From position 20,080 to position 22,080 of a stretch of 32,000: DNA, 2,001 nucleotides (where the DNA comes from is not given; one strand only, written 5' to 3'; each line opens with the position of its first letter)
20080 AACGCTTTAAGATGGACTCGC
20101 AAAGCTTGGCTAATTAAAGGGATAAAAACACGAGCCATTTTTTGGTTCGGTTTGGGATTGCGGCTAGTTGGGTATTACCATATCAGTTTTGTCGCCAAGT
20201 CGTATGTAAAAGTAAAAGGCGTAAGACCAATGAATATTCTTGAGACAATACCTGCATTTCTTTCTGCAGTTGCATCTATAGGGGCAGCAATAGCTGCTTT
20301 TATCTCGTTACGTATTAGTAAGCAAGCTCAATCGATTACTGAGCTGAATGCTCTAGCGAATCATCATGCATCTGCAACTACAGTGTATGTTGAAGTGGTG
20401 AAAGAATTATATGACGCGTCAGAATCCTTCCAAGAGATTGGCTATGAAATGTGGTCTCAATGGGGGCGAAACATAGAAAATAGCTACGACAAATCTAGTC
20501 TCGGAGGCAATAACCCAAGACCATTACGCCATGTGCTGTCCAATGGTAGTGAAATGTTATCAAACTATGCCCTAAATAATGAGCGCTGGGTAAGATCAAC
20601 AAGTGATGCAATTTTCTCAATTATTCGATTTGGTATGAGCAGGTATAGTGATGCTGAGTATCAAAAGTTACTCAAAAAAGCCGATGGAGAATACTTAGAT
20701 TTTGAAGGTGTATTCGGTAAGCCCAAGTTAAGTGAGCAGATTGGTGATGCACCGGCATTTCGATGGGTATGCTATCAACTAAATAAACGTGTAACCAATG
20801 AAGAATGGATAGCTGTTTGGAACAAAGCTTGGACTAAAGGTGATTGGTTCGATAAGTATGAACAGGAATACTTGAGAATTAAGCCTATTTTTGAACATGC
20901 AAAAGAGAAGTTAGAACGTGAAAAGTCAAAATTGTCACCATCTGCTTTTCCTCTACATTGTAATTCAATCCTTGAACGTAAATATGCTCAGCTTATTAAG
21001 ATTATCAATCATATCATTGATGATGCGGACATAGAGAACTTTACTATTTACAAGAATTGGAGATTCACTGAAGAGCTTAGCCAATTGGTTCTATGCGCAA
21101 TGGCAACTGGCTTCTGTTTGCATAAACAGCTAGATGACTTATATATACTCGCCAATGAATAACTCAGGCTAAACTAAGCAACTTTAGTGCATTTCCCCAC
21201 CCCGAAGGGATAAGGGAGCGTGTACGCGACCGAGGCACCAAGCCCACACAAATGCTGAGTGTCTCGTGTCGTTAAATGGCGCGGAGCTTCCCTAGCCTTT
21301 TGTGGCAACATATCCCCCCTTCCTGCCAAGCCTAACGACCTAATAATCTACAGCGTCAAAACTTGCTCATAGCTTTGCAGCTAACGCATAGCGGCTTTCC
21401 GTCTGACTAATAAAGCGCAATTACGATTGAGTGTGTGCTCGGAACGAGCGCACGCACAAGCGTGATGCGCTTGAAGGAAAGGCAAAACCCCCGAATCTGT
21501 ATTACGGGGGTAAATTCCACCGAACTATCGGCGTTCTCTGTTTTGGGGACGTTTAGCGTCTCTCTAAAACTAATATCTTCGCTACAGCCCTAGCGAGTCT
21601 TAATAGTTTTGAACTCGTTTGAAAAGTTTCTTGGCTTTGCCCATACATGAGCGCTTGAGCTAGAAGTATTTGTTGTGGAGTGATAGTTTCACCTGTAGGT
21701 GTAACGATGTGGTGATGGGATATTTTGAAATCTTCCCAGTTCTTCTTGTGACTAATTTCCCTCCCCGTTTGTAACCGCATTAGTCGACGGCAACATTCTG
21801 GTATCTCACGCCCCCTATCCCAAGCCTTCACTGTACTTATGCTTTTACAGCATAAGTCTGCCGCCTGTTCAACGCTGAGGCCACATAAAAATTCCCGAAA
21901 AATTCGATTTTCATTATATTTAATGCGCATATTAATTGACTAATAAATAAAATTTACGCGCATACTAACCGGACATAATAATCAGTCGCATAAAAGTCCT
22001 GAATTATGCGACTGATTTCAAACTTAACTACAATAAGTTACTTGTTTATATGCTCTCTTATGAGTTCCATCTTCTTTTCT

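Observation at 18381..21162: AT-rich three-gene membrane-protein cassette of unknown function in the cargo position after the secretin gene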

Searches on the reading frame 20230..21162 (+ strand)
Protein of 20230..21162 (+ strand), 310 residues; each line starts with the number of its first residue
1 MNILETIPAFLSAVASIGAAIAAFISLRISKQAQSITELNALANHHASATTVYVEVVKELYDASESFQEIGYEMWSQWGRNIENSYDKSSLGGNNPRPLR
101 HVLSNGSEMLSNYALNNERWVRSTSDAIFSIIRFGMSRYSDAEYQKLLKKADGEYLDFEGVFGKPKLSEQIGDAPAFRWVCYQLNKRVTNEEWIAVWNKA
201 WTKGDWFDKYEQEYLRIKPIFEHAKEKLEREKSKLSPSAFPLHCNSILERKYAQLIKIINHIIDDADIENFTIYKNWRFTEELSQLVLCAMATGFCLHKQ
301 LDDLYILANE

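Call 4: search_protein_families(library=pfam, proteins=[window:20230-21162:+], max_evalue=0.1)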
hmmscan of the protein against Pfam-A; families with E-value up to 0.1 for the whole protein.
window:20230-21162:+ (310 aa): 0 families

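Call 5: search_protein_families(library=phrogs, proteins=[window:20230-21162:+], max_evalue=0.1)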
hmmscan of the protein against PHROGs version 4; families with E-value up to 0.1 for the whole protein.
window:20230-21162:+ (310 aa): 0 families

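Call 6: search_protein_families(library=padloc, proteins=[window:20230-21162:+], max_evalue=0.1)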
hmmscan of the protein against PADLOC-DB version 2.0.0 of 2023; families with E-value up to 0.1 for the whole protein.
window:20230-21162:+ (310 aa): 0 families

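Call 15: find_homologous_proteins(query=window:20230-21159:+, max_evalue=0.001)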
Query window:20230-21159:+ (310 aa): 95 proteins with E <= 0.001 among 1140 candidates.
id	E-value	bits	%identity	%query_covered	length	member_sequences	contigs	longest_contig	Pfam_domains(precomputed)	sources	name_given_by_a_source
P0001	3.4e-207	705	100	100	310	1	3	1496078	-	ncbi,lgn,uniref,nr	ncbi:hypothetical protein [Vibrio diazotrophicus]|uniref:hypothetical protein n=1 Tax=Vibrio diazotr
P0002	3.3e-167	573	81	100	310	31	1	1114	-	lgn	-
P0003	6.5e-135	467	68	100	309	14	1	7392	-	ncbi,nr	ncbi:hypothetical protein RAX54_004611 [Vibrio parahaemolyticus]|nr:hypothetical protein [Vibrio par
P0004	9.5e-133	460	65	100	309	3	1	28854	-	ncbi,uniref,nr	ncbi:hypothetical protein [Vibrio fluvialis]|uniref:hypothetical protein n=1 Tax=Vibrio fluvialis Ta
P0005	1.4e-123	430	63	100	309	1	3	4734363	-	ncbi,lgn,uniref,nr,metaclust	ncbi:hypothetical protein FR932_13485 [Moritella marina ATCC 15381]|uniref:Uncharacterized protein n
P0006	2.5e-116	406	59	100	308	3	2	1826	-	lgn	-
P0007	4.0e-100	353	53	98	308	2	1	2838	-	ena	-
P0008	2.8e-98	347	52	100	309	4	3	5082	-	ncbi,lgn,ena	-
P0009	1.1e-97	345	51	99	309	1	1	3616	-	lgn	-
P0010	5.2e-97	343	50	98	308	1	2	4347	-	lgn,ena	-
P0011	1.5e-96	341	52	98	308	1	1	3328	-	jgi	jgi:hypothetical protein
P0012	4.1e-96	340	48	100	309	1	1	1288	-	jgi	jgi:hypothetical protein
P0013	1.4e-95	338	48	99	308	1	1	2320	-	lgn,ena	-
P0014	5.4e-94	333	51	99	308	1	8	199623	-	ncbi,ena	-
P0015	1.9e-93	331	53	97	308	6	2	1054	-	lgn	-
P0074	1.1e-67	246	41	97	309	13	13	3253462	-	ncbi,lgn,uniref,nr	ncbi:hypothetical protein [Vibrio parahaemolyticus]|uniref:hypothetical protein n=1 Tax=Vibrio parah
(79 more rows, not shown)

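Call 33: find_encoding_contigs(protein=P0004, flank=6000, max_places=3)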
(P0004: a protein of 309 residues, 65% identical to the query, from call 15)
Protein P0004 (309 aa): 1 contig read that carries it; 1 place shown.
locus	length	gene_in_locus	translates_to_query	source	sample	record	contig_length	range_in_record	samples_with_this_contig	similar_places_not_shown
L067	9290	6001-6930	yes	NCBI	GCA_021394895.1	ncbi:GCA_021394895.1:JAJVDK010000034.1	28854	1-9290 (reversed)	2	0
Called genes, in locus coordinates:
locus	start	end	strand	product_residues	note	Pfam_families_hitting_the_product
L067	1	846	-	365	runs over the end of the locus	PF00532:Peripla_BP_1 (faint), PF13407:Peripla_BP_4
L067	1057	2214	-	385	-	PF13729:TraF_2, PF11751:PorP_SprF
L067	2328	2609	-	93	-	PF01541:GIY-YIG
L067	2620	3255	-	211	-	PF04337:DUF480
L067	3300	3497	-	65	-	-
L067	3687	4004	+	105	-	PF04363:DUF496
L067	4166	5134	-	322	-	PF24624:Int_N, PF00589:Phage_integrase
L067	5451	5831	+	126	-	-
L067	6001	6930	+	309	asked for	-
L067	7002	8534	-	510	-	-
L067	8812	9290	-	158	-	?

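Call 38: search_protein_families(library=ncbifam, proteins=[L067:4166-5134:-, L067:5451-5831:+, L067:7002-8534:-, window:20230-21162:+], max_evalue=0.01)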
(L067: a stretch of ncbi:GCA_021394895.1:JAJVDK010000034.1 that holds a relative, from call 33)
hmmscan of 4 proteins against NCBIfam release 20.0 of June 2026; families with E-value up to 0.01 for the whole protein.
L067:4166-5134:- (322 aa): 8 families
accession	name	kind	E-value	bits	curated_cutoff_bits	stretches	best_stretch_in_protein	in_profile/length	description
NF040815.2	recomb_XerA_Arch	equivalog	2.2e-23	83.2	220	1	69-312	8-261/263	site-specific tyrosine recombinase/integron integrase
TIGR02225.1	recomb_XerD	equivalog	5.9e-23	81.6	329.6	2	265-314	234-283/290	site-specific tyrosine recombinase XerD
NF001399.0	PRK00283.1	subfamily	1.4e-21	77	279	2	265-315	243-293/300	tyrosine recombinase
TIGR02224.1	recomb_XerC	equivalog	3.9e-21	75.7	335.15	2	257-312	229-284/295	tyrosine recombinase XerC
TIGR02249.1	integrase_gron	subfamily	3e-19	69.5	265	2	259-306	254-301/315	integron integrase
NF002331.0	PRK01287.1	subfamily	1.3e-11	44.1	371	1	259-312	266-319/365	site-specific tyrosine recombinase XerC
NF011946.0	PRK15417.1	equivalog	6.2e-10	38.8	435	1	261-305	271-315/337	integron integrase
NF003462.0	PRK05084.1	equivalog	1.8e-08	33.5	267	1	264-314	303-353/360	tyrosine recombinase XerS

L067:5451-5831:+ (126 aa): 0 families

L067:7002-8534:- (510 aa): 0 families

window:20230-21162:+ (310 aa): 0 families

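Call 50: find_encoding_contigs(protein=P0003, flank=5000, max_places=2)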
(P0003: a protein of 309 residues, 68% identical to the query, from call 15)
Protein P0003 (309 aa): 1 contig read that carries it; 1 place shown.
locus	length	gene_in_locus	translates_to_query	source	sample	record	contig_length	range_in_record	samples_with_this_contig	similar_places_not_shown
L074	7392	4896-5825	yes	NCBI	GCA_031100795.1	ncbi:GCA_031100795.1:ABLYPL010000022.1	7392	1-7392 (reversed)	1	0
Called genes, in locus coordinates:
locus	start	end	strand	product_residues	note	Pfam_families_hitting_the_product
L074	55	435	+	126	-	-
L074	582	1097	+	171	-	-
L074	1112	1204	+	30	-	-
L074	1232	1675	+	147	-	-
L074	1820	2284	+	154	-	PF00313:CSD, PF05901:Excalibur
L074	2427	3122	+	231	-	PF13638:PIN_4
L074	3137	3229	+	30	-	-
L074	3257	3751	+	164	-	-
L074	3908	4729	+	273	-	PF01370:Epimerase (faint), PF04321:RmlD_sub_bind (weak)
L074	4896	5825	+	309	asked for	-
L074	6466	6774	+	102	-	-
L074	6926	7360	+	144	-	PF13673:Acetyltransf_10, PF00583:Acetyltransf_1, PF13508:Acetyltransf_7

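Call 51: find_encoding_contigs(protein=P0074, flank=5000, max_places=3)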
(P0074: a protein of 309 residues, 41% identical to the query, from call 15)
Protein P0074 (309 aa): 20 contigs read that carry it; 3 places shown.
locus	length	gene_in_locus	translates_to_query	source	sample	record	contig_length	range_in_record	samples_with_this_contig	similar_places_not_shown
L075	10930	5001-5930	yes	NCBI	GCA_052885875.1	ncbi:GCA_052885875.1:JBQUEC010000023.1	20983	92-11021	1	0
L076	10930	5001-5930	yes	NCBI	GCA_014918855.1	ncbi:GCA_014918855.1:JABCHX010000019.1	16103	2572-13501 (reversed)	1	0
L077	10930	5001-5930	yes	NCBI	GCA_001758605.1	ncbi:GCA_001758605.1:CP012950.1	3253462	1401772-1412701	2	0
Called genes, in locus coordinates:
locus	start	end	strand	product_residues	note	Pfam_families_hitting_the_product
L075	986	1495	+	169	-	PF13302:Acetyltransf_3, PF13420:Acetyltransf_4, PF00583:Acetyltransf_1, PF13508:Acetyltransf_7 (weak), PF08445:FR47 (weak)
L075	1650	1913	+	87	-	PF13127:DUF3955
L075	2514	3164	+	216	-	-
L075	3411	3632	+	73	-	PF09905:VF530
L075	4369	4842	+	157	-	-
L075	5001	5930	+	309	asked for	-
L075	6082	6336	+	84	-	-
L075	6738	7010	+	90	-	-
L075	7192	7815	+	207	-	-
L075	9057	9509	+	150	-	-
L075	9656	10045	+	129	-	-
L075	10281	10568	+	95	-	-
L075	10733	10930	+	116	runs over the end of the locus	PF28289:BV97_02767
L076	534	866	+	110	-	-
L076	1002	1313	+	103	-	-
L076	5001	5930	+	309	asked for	-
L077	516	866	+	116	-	-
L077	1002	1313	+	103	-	-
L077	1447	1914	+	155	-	-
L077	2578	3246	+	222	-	-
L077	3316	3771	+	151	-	PF14567:SUKH_5, PF09346:SMI1_KNR4, PF14568:SUKH_6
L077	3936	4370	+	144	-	-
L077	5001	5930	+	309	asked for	-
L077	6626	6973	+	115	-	PF09855:Zn_ribbon_13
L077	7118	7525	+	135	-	-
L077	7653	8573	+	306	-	PF14280:DUF4365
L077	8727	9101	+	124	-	PF14534:DUF4440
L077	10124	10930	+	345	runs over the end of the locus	PF00589:Phage_integrase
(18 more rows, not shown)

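Call 52: find_encoding_contigs(protein=P0005, flank=6000, max_places=2)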
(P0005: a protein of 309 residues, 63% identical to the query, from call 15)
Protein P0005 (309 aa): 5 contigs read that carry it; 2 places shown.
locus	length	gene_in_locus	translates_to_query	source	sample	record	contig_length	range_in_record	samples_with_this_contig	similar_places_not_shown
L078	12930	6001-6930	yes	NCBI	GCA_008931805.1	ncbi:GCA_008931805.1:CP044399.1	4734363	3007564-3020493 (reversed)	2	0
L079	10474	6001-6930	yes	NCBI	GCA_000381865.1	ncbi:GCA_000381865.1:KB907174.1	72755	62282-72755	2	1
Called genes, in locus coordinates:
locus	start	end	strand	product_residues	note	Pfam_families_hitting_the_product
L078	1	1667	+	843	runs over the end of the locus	PF00270:DEAD, PF04851:ResIII, PF13307:Helicase_C_2 (weak)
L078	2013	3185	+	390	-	-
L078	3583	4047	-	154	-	-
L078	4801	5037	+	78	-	-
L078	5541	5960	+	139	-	-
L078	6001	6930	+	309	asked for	-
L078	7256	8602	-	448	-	PF13518:HTH_28 (weak), PF13565:HTH_32 (weak)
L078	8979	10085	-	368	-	PF00563:EAL, PF08668:HDOD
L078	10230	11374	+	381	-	PF01527:HTH_Tnp_1, PF13276:HTH_21, PF00665:rve, PF13683:rve_3, PF13333:rve_2 (weak)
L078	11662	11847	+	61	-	-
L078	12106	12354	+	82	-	PF01381:HTH_3 (weak)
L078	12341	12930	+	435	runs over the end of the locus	PF13657:Couple_hipA, PF07804:HipA_C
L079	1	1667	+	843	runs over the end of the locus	PF00270:DEAD, PF04851:ResIII, PF13307:Helicase_C_2 (weak)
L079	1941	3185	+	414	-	-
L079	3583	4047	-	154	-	-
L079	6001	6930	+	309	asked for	-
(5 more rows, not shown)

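Call 68: search_solved_structures(query=A7, max_evalue=1)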
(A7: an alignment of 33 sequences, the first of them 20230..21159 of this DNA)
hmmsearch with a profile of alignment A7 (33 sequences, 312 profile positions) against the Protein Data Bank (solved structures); distinct sequences matched with E-value up to 1: 4.
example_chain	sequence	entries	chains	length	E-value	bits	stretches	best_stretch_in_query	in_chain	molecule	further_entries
9wyp_3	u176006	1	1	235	0.27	13.4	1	12-86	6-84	ACPI-3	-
7y7b_3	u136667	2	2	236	0.27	13.4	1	12-86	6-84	ACPI-3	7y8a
6uhi_A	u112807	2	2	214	0.31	13.3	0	185-210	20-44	Ryanodine receptor 1 chimera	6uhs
2ykk_A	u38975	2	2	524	0.89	11.7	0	191-229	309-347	CEL44C | XYLOGLUCANASE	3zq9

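Call 82: predict_structure(alignment_id=A7)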
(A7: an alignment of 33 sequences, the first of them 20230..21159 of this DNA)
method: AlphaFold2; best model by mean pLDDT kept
length: 310 residues; sequences in the alignment: 33
mean_pLDDT: 90.0   pTM: 0.83
mean pLDDT of the five models: 90.0, 89.6, 88.8, 87.1, 86.3
residues with pLDDT >= 90: 203; 70-90: 98; 50-70: 8; < 50: 1
segments of 3 or more residues with pLDDT < 50: none
pLDDT, mean of each block of 10 residues (from residue 1): 65 81 79 75 85 96 96 97 97 92 95 85 85 84 92 79 88 93 96 98 96 97 97 90 90 95 91 93 96 97 91
secondary structure, 60 per line:
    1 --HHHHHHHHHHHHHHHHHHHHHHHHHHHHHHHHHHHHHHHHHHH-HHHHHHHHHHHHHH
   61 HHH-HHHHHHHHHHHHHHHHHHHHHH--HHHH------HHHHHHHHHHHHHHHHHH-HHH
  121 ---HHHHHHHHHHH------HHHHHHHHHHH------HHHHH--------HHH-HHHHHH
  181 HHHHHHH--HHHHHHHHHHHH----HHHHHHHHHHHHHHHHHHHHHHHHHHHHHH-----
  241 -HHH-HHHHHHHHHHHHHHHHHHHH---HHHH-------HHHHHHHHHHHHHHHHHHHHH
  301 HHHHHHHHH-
elements in order: H3-45 H47-63 H65-86 H89-92 H99-116 H124-134 H141-151 H158-162 H175-187 H190-201 H206-235 H246-265 H269-272 H280-309

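Call 87: fold_search(model_id=the predicted structure, library=pdb)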
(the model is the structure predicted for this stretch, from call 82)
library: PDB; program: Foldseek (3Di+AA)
matches with E <= 10: 431; with E <= 0.001: 0
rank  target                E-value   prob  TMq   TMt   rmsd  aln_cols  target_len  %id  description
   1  4tql_B                1.1e-01  0.38  0.15  0.19  26.1       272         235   11  Computationally designed three helix bundle (released 2014-10-15)
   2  4tql_A                1.3e-01  0.51  0.18  0.23  23.6       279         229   12  Computationally designed three helix bundle (released 2014-10-15)
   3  8r5s_D                2.8e-01  0.21  0.18  0.22  24.3       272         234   14  t113 - De-novo designed soluble homotetramer (released 2024-11-27)
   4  6ivm_C                3.5e-01  0.25  0.20  0.22  22.9       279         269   11  Crystal structure of a membrane protein P143A (released 2019-11-06)
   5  6ivn_B                3.5e-01  0.20  0.17  0.19  22.6       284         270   10  Crystal structure of a membrane protein G264A (released 2019-11-06)
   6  6ivp_A                4.0e-01  0.20  0.18  0.19  21.9       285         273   11  Crystal structure of a membrane protein P262A (released 2019-11-06)
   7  6jlf_D                4.0e-01  0.16  0.17  0.18  22.6       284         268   10  Crystal structure of a bacterial Bestrophin homolog from Klebsiella pneumoniae D179A mutation - HR (released 2019-11-13)
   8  4lqx_B                4.0e-01  0.09  0.13  0.13  18.2       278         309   12  Crystal structure of a TENA/THI-4 domain-containing protein (SSO2700) from Sulfolobus solfataricus P2 at 2.34 A resolu (released 2013-09-04)
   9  6iv3_C                4.1e-01  0.16  0.17  0.18  23.0       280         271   11  Crystal structure of a bacterial Bestrophin homolog from Klebsiella pneumoniae with a mutation W252A (released 2019-11-13)
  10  6wzg_R                4.5e-01  0.25  0.22  0.19  21.4       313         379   12  Human secretin receptor Gs complex (released 2020-08-12)
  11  6ivl_C                4.5e-01  0.18  0.17  0.19  23.5       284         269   10  Crystal structure of a membrane protein L259A (released 2019-11-06)
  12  6ivp_D                4.5e-01  0.14  0.16  0.17  23.9       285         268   10  Crystal structure of a membrane protein P262A (released 2019-11-06)
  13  6iv3_A                4.7e-01  0.20  0.19  0.20  24.4       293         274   11  Crystal structure of a bacterial Bestrophin homolog from Klebsiella pneumoniae with a mutation W252A (released 2019-11-13)
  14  5sv0_J                4.9e-01  0.44  0.23  0.31  23.0       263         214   14  Structure of the ExbB/ExbD complex from E. coli at pH 7.0 (released 2016-09-28)
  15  6iv4_B                5.1e-01  0.16  0.18  0.20  23.9       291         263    8  Crystal structure of a bacterial Bestrophin homolog from Klebsiella pneumoniae with a mutation W252F (released 2019-11-13)
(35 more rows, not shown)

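Call 99: fold_search(model_id=the predicted structure, library=viral)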
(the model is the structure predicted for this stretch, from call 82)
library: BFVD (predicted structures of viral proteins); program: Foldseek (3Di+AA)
matches with E <= 10: 357; with E <= 0.001: 0
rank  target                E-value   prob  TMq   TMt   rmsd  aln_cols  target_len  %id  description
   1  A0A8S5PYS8            1.6e-02  0.99  0.28  0.11  28.7       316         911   12  Tail fiber protein [Podoviridae sp. ctIlO27]
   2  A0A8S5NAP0            3.8e-02  0.41  0.15  0.06  30.3       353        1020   16  Minor tail protein [Siphoviridae sp. ctBmU27]
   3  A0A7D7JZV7            9.7e-02  0.30  0.18  0.12  30.2       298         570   11  (no name in the UniProt tables at hand)
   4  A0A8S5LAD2            2.9e-01  0.38  0.22  0.19  18.8       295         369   10  Minor capsid protein [Siphoviridae sp. ctFNZ2]
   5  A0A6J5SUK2            3.1e-01  0.21  0.16  0.12  26.2       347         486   10  Caudovirus, tape measure, N-terminal [uncultured Caudovirales phage]
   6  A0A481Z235            3.5e-01  0.23  0.19  0.20  22.4       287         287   10  Uncharacterized protein [Pithovirus LCPAC101]
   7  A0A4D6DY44            3.5e-01  0.15  0.13  0.16  23.6       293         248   12  Uncharacterized protein [Edwardsiella phage pEt-SU]
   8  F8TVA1                3.6e-01  0.11  0.13  0.08  31.3       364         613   13  (no name in the UniProt tables at hand)
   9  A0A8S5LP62            3.8e-01  0.12  0.14  0.08  19.9       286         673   12  Minor capsid protein [Siphoviridae sp. ctl0E3]
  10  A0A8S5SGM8            3.8e-01  0.10  0.14  0.09  19.4       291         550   10  Minor capsid protein [Myoviridae sp. ctBbR2]
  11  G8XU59                4.5e-01  0.18  0.19  0.21  23.5       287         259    9  Membrane protein US19 [Simian cytomegalovirus (strain Colburn)]
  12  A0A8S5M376            4.9e-01  0.14  0.15  0.12  19.2       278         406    8  Minor capsid protein [Siphoviridae sp. ctQJR51]
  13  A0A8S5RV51            4.9e-01  0.12  0.15  0.08  24.1       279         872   12  Uncharacterized protein [Siphoviridae sp. ctHip2]
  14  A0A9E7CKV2            4.9e-01  0.10  0.15  0.12  19.4       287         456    8  (no name in the UniProt tables at hand)
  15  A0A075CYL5            5.1e-01  0.18  0.17  0.16  20.8       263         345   10  Membrane protein EE34 [Elephant endotheliotropic herpesvirus 5]
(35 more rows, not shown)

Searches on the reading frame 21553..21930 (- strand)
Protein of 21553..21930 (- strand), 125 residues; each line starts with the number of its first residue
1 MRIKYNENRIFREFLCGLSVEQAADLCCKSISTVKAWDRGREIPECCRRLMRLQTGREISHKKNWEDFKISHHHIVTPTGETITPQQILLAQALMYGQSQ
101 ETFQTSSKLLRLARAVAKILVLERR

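Call 4: search_protein_families(library=pfam, proteins=[window:21553-21930:-], max_evalue=0.1)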
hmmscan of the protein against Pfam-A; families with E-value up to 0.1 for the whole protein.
window:21553-21930:- (125 aa): 4 families
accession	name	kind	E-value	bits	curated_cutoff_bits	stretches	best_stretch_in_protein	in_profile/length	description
PF12375.13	DUF3653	-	1.5e-06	28.6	22.4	1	61-90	5-34/66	Phage protein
PF13384.12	HTH_23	-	0.015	15.5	24.6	1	10-37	10-37/50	Homeodomain-like domain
PF01381.28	HTH_3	-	0.021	15.3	23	1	11-41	4-33/55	Helix-turn-helix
PF13560.12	HTH_31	-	0.073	13.8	27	0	16-44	13-42/64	Helix-turn-helix domain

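Call 5: search_protein_families(library=phrogs, proteins=[window:21553-21930:-], max_evalue=0.1)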
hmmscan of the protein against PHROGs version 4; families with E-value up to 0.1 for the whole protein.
window:21553-21930:- (125 aa): 5 families
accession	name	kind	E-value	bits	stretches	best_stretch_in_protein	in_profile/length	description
phrog_1668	-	tail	5.5e-42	143.7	1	4-119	5-120/122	tail assembly protein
phrog_20671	-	unknown function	2e-15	57.6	1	51-120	1-70/71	-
phrog_6106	-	unknown function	0.00036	21.1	1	16-107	22-118/194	-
phrog_2188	-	unknown function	0.0095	16.8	1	48-88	9-49/132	-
phrog_23834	-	unknown function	0.066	14.5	1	15-99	13-98/138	-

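Call 6: search_protein_families(library=padloc, proteins=[window:21553-21930:-], max_evalue=0.1)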
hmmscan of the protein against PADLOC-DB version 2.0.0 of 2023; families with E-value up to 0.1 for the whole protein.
window:21553-21930:- (125 aa): 0 families

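Call 114: search_protein_families(library=ncbifam, proteins=[window:21553-21930:-], max_evalue=0.001)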
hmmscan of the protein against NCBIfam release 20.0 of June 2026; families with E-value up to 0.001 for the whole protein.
window:21553-21930:- (125 aa): 1 family
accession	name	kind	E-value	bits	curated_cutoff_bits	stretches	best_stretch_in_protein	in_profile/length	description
NF040522.1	VC1465_fam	subfamily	6.4e-18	64.8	70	1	16-111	8-102/111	VC1465 family Xer recombination activation factor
